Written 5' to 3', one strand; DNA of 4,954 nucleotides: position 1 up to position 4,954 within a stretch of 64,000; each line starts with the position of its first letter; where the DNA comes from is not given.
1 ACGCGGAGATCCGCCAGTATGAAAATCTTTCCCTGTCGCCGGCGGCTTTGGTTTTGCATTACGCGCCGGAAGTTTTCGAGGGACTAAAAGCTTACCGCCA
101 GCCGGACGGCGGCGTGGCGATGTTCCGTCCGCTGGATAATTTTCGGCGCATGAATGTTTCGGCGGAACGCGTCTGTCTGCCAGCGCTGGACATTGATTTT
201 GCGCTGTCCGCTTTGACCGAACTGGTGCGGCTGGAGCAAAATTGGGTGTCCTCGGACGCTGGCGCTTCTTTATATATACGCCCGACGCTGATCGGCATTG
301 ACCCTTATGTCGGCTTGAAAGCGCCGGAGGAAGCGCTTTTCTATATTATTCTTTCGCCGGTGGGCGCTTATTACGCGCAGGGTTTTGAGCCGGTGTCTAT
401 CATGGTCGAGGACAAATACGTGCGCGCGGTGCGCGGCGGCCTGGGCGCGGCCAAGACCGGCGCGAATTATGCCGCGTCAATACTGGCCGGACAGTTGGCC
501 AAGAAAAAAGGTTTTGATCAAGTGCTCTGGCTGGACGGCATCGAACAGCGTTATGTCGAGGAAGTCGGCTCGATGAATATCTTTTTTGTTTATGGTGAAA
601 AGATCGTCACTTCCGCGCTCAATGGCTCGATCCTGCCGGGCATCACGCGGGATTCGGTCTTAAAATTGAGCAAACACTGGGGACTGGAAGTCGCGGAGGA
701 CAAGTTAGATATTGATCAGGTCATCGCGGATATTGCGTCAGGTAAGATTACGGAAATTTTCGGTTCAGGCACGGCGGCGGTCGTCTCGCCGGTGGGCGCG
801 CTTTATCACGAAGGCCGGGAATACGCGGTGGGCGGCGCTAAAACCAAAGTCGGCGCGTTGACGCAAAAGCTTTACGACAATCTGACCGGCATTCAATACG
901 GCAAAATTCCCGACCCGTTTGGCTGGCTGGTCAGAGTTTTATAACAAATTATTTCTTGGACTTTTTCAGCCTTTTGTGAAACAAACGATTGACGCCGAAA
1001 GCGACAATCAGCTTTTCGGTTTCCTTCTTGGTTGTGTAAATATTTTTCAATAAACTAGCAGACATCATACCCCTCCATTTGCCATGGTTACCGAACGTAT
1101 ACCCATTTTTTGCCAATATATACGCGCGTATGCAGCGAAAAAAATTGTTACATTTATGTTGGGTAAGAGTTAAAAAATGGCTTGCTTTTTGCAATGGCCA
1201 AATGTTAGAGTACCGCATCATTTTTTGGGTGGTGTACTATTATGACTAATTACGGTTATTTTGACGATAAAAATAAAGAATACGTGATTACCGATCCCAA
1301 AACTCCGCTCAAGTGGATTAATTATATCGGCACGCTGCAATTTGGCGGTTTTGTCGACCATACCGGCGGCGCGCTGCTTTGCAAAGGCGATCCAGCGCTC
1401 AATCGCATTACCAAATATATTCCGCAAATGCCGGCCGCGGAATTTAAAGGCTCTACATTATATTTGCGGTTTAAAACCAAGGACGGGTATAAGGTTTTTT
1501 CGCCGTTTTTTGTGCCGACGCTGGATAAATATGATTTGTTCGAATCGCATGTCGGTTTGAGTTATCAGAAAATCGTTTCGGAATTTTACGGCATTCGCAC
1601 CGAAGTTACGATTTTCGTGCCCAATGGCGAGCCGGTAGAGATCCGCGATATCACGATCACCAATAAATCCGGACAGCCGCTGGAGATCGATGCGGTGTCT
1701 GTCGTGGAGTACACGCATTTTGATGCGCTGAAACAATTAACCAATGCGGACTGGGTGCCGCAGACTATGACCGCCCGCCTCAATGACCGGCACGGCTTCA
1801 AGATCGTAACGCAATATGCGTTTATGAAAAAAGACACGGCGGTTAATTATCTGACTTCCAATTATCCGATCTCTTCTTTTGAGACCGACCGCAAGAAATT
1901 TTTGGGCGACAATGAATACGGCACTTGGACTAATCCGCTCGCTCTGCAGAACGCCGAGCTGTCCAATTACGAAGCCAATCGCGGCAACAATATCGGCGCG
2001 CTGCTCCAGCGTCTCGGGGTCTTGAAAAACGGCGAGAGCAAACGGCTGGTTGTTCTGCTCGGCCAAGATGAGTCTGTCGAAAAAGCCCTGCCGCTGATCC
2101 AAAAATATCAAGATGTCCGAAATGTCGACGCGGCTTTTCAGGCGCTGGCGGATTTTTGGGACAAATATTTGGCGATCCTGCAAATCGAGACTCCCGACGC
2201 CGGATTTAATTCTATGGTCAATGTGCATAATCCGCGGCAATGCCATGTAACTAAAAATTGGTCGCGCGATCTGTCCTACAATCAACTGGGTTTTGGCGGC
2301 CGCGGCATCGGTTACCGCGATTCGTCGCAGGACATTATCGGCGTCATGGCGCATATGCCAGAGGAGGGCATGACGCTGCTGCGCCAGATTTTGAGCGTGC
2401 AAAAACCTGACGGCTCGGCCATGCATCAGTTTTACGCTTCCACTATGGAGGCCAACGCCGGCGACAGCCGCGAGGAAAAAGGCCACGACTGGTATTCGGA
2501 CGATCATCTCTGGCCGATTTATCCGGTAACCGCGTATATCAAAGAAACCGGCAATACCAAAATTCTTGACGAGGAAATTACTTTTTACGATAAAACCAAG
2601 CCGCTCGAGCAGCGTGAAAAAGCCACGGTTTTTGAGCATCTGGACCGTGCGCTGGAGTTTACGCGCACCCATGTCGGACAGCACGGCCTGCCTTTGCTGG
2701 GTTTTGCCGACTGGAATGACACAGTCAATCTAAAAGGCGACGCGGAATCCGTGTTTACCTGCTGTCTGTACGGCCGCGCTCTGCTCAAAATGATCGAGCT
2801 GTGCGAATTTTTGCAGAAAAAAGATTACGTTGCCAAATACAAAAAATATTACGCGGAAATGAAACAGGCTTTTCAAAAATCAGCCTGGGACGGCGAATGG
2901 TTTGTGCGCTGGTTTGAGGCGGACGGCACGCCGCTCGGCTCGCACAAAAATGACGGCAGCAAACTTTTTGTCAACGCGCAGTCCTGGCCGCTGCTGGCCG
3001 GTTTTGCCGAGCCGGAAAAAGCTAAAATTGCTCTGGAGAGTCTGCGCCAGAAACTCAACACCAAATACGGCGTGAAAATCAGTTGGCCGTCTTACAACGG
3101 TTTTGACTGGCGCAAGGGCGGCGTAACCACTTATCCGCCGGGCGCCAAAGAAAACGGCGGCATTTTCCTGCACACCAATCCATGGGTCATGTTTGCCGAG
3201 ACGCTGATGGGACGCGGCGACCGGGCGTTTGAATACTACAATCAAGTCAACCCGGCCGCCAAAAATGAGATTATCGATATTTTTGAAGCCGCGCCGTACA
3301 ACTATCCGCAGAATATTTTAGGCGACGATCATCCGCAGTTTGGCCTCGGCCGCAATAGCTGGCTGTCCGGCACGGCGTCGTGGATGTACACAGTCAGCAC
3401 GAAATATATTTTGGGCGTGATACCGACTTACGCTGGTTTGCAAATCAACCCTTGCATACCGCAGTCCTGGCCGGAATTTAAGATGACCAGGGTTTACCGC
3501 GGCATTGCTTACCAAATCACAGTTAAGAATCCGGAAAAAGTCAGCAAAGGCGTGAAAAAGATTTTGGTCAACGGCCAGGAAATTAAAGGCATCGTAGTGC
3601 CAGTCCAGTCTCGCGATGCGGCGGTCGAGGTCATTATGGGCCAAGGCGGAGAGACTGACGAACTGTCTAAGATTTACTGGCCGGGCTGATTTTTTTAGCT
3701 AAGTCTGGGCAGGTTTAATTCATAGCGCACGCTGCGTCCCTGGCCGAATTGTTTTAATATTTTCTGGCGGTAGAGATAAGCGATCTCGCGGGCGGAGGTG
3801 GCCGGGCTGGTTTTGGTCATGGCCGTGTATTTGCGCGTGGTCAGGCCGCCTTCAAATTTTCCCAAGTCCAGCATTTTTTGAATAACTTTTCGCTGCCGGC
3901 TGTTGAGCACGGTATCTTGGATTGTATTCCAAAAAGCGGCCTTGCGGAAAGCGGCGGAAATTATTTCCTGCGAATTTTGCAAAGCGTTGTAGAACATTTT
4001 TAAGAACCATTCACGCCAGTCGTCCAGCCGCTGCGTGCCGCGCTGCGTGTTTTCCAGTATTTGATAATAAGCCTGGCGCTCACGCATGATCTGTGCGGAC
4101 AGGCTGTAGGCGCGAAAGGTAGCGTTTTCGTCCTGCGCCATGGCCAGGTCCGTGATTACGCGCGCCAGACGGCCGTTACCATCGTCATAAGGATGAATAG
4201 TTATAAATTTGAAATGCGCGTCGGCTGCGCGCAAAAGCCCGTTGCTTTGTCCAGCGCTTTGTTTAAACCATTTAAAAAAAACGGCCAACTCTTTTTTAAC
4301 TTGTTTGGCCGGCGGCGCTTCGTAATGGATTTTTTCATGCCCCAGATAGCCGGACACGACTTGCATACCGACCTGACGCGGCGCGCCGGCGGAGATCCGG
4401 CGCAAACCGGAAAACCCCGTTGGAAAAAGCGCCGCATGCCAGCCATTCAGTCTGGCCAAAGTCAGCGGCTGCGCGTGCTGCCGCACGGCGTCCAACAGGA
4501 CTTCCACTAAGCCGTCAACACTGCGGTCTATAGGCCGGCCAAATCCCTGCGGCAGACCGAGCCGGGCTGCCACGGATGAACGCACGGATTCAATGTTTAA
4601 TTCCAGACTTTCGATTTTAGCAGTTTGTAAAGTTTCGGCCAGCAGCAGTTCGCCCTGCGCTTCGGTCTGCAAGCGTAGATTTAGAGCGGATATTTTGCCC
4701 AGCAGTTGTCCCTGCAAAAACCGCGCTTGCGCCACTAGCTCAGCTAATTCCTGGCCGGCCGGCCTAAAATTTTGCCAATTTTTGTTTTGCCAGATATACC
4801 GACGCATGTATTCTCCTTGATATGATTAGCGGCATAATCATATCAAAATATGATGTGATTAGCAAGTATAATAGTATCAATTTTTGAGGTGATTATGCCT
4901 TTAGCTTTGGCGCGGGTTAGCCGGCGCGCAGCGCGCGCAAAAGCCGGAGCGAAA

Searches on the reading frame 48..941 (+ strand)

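Call 80: search_protein_families(library=pfam, proteins=[window:48-941:+], max_evalue=0.00001)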
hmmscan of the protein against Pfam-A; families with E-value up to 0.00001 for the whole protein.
window:48-941:+ (298 aa): 1 family
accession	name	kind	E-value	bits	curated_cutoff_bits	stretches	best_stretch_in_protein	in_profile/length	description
PF01063.24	Aminotran_4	-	1e-29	104.4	28.5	1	9-250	2-221/223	Amino-transferase class IV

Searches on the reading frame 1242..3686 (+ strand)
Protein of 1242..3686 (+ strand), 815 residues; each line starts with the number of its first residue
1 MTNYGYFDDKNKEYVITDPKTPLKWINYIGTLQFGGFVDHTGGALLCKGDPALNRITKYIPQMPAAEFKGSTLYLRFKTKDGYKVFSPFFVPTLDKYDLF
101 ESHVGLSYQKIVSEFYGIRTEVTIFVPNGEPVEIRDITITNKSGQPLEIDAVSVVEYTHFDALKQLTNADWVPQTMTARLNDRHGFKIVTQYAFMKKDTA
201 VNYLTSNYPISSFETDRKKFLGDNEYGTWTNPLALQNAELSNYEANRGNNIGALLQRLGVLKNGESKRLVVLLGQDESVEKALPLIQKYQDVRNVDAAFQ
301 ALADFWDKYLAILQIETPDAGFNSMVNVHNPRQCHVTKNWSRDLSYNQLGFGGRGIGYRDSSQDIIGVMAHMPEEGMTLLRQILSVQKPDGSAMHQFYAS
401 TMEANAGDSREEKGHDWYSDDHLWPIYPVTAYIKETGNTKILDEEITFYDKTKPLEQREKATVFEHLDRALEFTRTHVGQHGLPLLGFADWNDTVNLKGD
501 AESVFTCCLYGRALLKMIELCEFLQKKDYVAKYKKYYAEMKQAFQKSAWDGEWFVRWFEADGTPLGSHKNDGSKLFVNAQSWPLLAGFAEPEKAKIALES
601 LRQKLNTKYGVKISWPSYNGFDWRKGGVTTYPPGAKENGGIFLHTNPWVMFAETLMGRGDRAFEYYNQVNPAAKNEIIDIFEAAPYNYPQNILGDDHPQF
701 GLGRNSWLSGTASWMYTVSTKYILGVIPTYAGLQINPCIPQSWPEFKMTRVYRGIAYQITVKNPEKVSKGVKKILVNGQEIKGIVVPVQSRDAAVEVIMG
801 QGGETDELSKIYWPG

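Call 80: search_protein_families(library=pfam, proteins=[window:1242-3686:+], max_evalue=0.00001)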
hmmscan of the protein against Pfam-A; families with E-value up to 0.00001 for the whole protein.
window:1242-3686:+ (815 aa): 2 families
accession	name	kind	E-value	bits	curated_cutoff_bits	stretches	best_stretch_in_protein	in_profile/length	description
PF17167.11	Glyco_hydro_94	-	4.4e-126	421.4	27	1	305-725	1-420/420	Glycosyl hydrolase 94 superfamily, catalytic domain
PF06165.18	GH94_b-supersand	-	6.2e-53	180.3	23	1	22-274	1-251/251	Glycosyl hydrolase 94, supersandwich domain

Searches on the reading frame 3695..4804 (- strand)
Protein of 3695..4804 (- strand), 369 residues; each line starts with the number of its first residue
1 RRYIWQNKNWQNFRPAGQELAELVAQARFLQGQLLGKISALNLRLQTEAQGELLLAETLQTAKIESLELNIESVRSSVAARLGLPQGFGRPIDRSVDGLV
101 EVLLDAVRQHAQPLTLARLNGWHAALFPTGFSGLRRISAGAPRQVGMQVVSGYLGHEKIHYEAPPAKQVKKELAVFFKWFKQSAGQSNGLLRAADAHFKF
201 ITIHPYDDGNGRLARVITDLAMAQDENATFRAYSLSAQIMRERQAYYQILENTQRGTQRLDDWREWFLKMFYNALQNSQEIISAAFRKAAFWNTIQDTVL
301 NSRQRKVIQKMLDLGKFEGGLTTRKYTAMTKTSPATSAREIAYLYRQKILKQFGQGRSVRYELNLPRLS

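Call 80: search_protein_families(library=pfam, proteins=[window:3695-4804:-], max_evalue=0.00001)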
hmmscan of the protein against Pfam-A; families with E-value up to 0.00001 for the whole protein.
window:3695-4804:- (369 aa): 2 families
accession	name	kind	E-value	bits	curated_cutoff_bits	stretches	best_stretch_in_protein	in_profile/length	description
PF13776.11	DUF4172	-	2.5e-22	79.4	25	1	3-84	1-82/82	Domain of unknown function (DUF4172)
PF02661.23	Fic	-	8.9e-15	55.8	24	1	113-220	1-91/93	Fic/DOC family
